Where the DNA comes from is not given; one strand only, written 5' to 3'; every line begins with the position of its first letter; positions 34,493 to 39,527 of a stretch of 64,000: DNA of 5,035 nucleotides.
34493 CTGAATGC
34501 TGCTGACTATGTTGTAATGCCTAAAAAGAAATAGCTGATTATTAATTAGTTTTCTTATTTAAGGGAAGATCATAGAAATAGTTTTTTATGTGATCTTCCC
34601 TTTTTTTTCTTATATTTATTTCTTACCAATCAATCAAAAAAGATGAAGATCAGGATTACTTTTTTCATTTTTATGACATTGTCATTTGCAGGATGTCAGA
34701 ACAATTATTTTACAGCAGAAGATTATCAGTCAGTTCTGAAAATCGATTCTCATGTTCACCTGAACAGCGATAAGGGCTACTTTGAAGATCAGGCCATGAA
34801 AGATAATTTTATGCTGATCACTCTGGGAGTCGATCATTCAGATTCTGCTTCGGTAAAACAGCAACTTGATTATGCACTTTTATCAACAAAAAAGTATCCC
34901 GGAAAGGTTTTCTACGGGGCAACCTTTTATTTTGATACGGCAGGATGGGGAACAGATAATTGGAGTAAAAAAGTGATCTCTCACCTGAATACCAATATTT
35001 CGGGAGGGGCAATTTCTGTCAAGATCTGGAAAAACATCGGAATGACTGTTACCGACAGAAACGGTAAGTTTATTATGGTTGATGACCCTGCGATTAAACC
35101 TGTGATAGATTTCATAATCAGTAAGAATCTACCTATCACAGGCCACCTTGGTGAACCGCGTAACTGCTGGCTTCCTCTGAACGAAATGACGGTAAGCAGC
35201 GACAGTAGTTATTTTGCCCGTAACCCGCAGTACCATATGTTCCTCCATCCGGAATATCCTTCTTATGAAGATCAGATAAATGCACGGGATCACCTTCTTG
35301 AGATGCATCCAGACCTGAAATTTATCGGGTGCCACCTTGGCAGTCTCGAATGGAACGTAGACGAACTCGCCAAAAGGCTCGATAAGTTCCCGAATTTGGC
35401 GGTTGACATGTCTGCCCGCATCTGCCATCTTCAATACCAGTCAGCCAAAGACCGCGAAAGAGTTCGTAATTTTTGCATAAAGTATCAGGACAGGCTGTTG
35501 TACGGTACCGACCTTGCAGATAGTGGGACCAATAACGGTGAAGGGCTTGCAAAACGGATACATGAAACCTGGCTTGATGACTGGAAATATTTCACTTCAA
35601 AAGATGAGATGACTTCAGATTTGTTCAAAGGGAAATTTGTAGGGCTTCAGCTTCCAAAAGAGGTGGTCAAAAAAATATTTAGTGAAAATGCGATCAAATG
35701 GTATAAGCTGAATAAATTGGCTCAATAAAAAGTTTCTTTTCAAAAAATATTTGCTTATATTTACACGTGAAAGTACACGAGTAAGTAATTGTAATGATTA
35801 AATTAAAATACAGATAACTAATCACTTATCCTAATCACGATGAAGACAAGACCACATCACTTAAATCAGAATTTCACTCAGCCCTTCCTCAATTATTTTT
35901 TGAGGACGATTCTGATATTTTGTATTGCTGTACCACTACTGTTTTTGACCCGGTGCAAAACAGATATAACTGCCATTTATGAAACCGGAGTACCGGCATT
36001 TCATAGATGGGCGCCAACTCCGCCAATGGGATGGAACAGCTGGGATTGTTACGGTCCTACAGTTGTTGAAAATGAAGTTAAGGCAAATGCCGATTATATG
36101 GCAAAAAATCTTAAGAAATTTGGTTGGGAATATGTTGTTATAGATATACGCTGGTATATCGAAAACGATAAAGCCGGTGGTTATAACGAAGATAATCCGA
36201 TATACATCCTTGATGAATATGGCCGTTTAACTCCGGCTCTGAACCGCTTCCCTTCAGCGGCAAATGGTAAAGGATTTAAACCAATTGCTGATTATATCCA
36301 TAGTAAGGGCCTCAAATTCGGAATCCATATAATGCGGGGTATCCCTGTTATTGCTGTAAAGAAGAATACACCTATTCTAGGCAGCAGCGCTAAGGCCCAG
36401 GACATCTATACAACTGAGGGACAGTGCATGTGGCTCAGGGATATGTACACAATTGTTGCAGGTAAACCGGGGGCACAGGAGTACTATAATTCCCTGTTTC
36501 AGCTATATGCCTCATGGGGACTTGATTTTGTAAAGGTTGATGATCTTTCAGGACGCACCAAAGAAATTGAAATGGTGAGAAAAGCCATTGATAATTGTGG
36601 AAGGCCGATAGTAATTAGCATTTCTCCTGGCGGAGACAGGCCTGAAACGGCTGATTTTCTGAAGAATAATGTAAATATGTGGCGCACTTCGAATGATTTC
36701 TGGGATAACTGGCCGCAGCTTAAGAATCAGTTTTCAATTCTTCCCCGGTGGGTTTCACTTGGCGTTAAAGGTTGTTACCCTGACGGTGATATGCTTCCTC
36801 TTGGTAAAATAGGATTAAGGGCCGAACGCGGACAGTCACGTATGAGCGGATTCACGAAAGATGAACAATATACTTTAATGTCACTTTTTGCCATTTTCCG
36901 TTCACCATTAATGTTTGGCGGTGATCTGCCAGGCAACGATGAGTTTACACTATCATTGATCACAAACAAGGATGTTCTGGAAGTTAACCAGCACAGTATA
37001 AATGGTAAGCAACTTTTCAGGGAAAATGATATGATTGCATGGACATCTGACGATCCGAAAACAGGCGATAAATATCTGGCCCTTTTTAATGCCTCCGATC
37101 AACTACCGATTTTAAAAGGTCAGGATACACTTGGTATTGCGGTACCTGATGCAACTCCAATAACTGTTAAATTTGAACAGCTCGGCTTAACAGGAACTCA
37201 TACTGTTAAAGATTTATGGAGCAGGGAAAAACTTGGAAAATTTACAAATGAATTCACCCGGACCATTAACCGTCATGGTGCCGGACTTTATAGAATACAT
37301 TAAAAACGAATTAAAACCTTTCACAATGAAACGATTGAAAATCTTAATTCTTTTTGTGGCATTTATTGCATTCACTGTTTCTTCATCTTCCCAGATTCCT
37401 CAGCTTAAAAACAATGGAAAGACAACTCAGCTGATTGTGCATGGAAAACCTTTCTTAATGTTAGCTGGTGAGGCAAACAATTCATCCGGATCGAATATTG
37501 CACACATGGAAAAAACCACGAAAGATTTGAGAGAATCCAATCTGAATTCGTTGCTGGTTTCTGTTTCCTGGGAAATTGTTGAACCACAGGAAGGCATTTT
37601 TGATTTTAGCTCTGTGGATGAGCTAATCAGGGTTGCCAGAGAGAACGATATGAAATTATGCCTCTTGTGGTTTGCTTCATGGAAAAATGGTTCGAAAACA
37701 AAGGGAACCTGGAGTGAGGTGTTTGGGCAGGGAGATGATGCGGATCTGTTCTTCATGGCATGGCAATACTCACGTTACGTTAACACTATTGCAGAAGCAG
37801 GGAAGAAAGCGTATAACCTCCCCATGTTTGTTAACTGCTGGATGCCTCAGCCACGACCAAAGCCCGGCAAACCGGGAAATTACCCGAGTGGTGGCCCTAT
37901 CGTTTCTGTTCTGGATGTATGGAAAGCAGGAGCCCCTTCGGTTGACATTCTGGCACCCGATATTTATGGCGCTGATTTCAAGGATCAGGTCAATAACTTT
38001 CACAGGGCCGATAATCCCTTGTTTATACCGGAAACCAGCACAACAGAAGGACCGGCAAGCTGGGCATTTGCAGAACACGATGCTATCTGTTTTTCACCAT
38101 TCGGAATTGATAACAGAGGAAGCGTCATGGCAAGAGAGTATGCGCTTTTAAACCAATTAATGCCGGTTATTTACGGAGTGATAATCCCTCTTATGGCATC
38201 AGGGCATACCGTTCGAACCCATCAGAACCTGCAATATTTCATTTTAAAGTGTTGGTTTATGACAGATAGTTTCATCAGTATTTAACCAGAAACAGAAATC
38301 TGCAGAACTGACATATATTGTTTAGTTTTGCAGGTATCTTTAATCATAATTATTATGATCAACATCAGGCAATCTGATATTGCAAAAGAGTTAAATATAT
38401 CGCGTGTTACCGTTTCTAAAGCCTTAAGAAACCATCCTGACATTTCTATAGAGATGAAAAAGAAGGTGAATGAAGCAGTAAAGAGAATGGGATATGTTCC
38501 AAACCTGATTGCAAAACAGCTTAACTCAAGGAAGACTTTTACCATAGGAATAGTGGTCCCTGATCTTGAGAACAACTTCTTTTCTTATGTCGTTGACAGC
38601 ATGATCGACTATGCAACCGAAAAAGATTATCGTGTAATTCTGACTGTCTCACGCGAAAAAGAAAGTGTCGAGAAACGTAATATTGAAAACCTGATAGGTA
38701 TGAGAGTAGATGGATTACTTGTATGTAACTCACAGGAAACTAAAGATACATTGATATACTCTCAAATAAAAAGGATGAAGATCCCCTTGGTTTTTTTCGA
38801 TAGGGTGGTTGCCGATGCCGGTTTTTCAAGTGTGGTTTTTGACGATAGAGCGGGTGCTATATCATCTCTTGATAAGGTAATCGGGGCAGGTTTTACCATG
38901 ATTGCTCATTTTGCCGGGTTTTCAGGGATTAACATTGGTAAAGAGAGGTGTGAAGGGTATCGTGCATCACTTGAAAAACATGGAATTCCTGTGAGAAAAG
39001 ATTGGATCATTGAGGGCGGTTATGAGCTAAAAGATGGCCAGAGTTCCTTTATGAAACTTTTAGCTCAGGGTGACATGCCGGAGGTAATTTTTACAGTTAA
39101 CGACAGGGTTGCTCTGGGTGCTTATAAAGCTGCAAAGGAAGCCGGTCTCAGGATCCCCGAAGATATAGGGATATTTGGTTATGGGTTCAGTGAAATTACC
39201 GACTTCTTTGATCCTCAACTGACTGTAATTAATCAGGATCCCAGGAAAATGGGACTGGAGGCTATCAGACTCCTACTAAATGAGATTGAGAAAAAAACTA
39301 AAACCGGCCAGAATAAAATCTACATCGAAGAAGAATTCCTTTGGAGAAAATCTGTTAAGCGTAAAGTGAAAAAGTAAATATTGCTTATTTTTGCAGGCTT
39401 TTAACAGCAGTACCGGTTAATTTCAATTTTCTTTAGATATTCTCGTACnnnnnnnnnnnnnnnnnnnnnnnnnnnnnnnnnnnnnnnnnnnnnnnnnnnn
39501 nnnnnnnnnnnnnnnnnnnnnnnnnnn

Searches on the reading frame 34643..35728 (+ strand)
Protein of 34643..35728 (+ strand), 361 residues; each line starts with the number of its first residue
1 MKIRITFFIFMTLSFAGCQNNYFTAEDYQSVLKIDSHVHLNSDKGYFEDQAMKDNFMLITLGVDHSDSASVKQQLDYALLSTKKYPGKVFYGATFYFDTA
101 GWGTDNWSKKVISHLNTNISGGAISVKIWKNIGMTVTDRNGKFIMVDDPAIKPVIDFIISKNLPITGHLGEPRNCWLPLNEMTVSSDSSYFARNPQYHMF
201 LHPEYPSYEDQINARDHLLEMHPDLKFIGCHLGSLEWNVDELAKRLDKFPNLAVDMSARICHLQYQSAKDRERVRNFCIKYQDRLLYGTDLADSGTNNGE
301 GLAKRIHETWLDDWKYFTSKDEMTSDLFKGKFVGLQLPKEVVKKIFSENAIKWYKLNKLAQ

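Call 14: search_protein_families(library=pfam, proteins=[window:34643-35728:+], max_evalue=0.00001)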
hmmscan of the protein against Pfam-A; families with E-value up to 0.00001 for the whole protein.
window:34643-35728:+ (361 aa): 1 family
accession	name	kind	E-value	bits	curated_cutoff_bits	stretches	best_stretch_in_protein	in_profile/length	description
PF04909.20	Amidohydro_2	-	4.3e-14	53.4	26.4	1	153-356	129-289/289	Amidohydrolase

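Call 66: search_solved_structures(query=window:34643-35728:+, max_evalue=0.001)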
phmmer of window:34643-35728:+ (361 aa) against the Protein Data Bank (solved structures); distinct sequences matched with E-value up to 0.001: 0.

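Call 70: search_protein_families(library=ncbifam, proteins=[window:34643-35728:+], max_evalue=0.00001)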
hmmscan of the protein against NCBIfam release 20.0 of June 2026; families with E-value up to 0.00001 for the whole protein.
window:34643-35728:+ (361 aa): 0 families

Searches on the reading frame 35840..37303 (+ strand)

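Call 14: search_protein_families(library=pfam, proteins=[window:35840-37303:+], max_evalue=0.00001)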
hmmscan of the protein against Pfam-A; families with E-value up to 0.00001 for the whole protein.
window:35840-37303:+ (487 aa): 2 families
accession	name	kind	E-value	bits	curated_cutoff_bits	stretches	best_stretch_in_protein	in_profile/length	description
PF16499.11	Melibiase_2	-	6.9e-24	85.1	23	2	205-384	103-283/284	Alpha galactosidase A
PF17801.7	Melibiase_C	-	4.5e-11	43.1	22.9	1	396-486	2-71/71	Alpha galactosidase C-terminal beta sandwich domain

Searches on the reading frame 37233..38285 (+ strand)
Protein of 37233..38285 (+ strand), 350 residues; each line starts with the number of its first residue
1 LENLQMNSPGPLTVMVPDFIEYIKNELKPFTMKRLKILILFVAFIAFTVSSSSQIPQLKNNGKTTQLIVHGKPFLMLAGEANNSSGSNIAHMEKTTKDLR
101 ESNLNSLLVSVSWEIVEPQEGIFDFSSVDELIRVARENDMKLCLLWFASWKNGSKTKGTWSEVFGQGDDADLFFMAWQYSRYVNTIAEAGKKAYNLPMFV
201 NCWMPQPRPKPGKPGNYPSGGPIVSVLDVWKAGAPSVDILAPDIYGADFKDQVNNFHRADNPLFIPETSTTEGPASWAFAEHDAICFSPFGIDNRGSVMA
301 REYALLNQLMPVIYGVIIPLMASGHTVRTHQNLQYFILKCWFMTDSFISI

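Call 47: search_protein_families(library=pfam, proteins=[window:37233-38285:+], max_evalue=0.00001)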
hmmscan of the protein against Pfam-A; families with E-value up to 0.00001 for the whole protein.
window:37233-38285:+ (350 aa): 1 family
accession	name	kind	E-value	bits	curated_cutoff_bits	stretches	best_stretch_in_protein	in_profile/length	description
PF02449.21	Glyco_hydro_42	-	9.8e-06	25.6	21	0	92-144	12-65/376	Beta-galactosidase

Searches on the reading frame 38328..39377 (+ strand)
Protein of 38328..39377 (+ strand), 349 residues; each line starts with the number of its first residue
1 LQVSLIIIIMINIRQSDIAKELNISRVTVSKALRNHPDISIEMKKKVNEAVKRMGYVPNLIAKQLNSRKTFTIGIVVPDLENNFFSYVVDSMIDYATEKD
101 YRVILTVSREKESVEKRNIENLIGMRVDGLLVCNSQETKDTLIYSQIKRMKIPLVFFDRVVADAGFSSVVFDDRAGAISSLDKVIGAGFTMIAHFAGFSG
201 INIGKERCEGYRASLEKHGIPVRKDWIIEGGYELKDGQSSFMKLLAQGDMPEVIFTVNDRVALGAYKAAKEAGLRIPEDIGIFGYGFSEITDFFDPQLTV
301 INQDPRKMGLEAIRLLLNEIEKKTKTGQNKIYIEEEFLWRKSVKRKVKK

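Call 3: search_protein_families(library=pfam, proteins=[window:38328-39377:+], max_evalue=0.01)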
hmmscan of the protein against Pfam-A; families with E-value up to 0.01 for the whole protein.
window:38328-39377:+ (349 aa): 6 families
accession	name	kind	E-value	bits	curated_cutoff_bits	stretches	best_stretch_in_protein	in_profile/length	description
PF00532.27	Peripla_BP_1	-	1e-32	114.2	22.2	1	72-335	3-275/281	Periplasmic binding proteins and sugar binding domain of LacI family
PF13377.12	Peripla_BP_3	-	1.3e-26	94.1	26.5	1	183-343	3-167/167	Periplasmic binding protein-like domain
PF13407.12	Peripla_BP_4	-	3e-18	66.7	35.1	1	73-323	1-257/258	Periplasmic binding protein domain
PF00356.27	LacI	-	7.6e-11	42.1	27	1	17-59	4-46/46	Bacterial regulatory proteins, lacI family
PF13545.12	HTH_Crp_2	-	0.0027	18.1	27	1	9-34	19-44/70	Crp-like helix-turn-helix domain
PF01381.28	HTH_3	-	0.0028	18.1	23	1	12-43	9-40/55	Helix-turn-helix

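Call 70: search_protein_families(library=ncbifam, proteins=[window:38328-39377:+], max_evalue=0.00001)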
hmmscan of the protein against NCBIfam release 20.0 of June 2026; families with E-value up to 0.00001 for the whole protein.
window:38328-39377:+ (349 aa): 19 families
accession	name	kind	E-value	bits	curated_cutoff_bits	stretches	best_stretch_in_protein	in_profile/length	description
NF007979.0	PRK10703.1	equivalog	4.8e-57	193.6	501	1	16-346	5-334/341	HTH-type transcriptional repressor PurR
NF047341.1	lactose_RbsR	equivalog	6.2e-56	190.1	382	1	16-345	6-330/331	ribose utilization transcriptional repressor RbsR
NF008269.0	PRK11041.1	equivalog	1.7e-53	181.9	436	1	16-344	13-338/342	DNA-binding transcriptional regulator CytR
NF007743.0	PRK10423.1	equivalog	7.2e-53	179.8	531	1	16-343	5-330/330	ribose operon transcriptional repressor RbsR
TIGR01481.1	ccpA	equivalog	1.7e-51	175.6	442.35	1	16-337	6-323/330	catabolite control protein A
NF007075.0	PRK09526.1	subfamily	4.1e-49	167.4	340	1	16-346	9-334/358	LacI family DNA-binding transcriptional regulator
NF051853.1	TransRegUriRCory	equivalog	9.8e-46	156.3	550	1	17-344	5-325/327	transcriptional regulator UriR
NF052440.1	TransRegGNTRPSEAE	equivalog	6.5e-43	147.1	400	1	16-331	9-321/333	HTH-type transcriptional regulator GntR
NF007706.0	PRK10401.1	equivalog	6.7e-42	144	555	1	10-343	1-329/346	HTH-type transcriptional regulator GalS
TIGR02417.1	fruct_sucro_rep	subfamily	7.8e-41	140.4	389.55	1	16-331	3-319/327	D-fructose-responsive transcription factor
NF008452.0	PRK11303.1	equivalog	2.3e-39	135.5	385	1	16-340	4-328/332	catabolite repressor/activator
NF007449.0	PRK10014.1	subfamily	1e-37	130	310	1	12-332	6-334/342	Mal regulon transcriptional regulator MalI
NF008002.0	PRK10727.1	equivalog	1.4e-35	123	557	1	16-343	5-329/341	HTH-type transcriptional regulator GalR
NF047913.1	TransRegIdnR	equivalog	1.3e-31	110.2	500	1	15-326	8-315/331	DNA-binding transcriptional regulator IdnR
NF011563.0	PRK14987.1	equivalog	4.8e-26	91.8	433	1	16-322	9-311/331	gluconate operon transcriptional repressor GntR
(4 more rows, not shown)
